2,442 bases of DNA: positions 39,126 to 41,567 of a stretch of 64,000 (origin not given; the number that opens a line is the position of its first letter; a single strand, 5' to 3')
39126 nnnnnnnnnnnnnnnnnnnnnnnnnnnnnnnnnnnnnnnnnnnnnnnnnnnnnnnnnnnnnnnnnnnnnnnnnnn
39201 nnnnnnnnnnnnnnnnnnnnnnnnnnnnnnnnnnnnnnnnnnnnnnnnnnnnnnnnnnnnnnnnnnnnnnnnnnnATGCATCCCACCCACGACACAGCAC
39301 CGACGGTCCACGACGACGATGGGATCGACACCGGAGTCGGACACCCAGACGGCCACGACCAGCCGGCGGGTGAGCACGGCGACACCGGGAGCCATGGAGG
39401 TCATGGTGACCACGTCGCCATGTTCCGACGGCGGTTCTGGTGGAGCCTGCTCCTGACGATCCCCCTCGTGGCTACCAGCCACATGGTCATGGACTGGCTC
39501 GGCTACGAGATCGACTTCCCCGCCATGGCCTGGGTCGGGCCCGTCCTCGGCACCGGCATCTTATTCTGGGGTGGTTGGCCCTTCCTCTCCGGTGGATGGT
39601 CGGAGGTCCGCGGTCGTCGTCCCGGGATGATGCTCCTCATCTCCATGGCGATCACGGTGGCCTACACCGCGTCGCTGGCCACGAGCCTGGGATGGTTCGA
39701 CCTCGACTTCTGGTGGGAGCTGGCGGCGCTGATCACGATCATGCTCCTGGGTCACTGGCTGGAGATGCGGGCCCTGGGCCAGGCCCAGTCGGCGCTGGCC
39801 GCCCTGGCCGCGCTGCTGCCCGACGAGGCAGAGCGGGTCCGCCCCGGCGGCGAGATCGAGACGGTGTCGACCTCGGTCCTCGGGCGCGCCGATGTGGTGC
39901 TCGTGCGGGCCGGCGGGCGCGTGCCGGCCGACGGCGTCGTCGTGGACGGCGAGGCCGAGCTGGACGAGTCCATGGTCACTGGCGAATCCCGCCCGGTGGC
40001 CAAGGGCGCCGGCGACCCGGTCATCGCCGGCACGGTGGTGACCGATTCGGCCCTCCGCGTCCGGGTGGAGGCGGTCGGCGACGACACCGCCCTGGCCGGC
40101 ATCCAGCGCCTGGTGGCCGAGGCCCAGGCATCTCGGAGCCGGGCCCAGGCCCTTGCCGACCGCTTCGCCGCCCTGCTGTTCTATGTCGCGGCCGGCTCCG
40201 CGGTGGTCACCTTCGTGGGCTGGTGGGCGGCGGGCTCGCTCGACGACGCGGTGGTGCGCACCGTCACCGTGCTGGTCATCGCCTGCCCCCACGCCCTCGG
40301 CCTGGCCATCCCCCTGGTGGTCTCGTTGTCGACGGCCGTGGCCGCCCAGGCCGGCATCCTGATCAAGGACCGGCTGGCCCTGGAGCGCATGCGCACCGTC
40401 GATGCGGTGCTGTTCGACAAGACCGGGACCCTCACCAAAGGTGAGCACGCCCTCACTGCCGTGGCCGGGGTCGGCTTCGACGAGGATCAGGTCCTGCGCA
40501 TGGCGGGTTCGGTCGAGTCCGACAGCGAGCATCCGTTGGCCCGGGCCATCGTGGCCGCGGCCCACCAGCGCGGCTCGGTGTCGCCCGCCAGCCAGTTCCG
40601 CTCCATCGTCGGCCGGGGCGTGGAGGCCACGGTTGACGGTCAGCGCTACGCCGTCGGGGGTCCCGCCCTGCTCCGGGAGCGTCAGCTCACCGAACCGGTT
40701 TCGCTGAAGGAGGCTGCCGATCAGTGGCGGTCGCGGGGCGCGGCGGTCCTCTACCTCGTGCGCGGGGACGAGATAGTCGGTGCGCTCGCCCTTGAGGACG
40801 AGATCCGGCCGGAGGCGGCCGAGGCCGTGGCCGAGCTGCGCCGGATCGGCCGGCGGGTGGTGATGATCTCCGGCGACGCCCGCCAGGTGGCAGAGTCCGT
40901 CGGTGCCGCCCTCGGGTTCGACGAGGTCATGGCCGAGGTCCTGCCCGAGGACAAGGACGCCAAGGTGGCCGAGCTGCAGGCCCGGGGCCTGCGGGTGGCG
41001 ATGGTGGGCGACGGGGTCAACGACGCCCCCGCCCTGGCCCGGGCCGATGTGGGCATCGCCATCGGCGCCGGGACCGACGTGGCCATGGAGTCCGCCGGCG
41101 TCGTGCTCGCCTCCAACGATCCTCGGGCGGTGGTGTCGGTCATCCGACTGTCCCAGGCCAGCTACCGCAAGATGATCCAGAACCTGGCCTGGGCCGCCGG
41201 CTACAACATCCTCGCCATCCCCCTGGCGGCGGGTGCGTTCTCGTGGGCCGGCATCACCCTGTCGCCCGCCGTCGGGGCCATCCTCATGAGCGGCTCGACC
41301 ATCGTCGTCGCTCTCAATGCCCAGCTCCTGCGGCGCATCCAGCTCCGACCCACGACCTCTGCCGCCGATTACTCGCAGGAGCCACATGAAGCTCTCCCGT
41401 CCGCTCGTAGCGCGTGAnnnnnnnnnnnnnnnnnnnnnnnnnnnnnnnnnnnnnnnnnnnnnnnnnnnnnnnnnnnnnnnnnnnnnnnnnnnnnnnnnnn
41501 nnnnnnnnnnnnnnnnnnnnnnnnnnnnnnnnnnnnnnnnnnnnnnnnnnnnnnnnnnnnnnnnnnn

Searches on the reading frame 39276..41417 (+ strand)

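Call 60: search_protein_families(library=pfam, proteins=[window:39276-41417:+], max_evalue=0.001)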
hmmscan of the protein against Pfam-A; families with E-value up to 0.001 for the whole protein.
window:39276-41417:+ (713 aa): 4 families
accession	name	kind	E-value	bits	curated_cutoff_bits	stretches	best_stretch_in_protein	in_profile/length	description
PF00122.25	E1-E2_ATPase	-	8.9e-46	156.1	28.1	1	180-358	2-180/181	E1-E2 ATPase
PF00702.32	Hydrolase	-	3.7e-35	122.5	26.4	1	375-591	1-191/191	haloacid dehalogenase-like hydrolase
PF12710.13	HAD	-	6.8e-09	36.9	27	1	506-587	82-188/189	haloacid dehalogenase-like hydrolase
PF08282.18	Hydrolase_3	-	7.9e-05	22.9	20.9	1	571-623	203-255/255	haloacid dehalogenase-like hydrolase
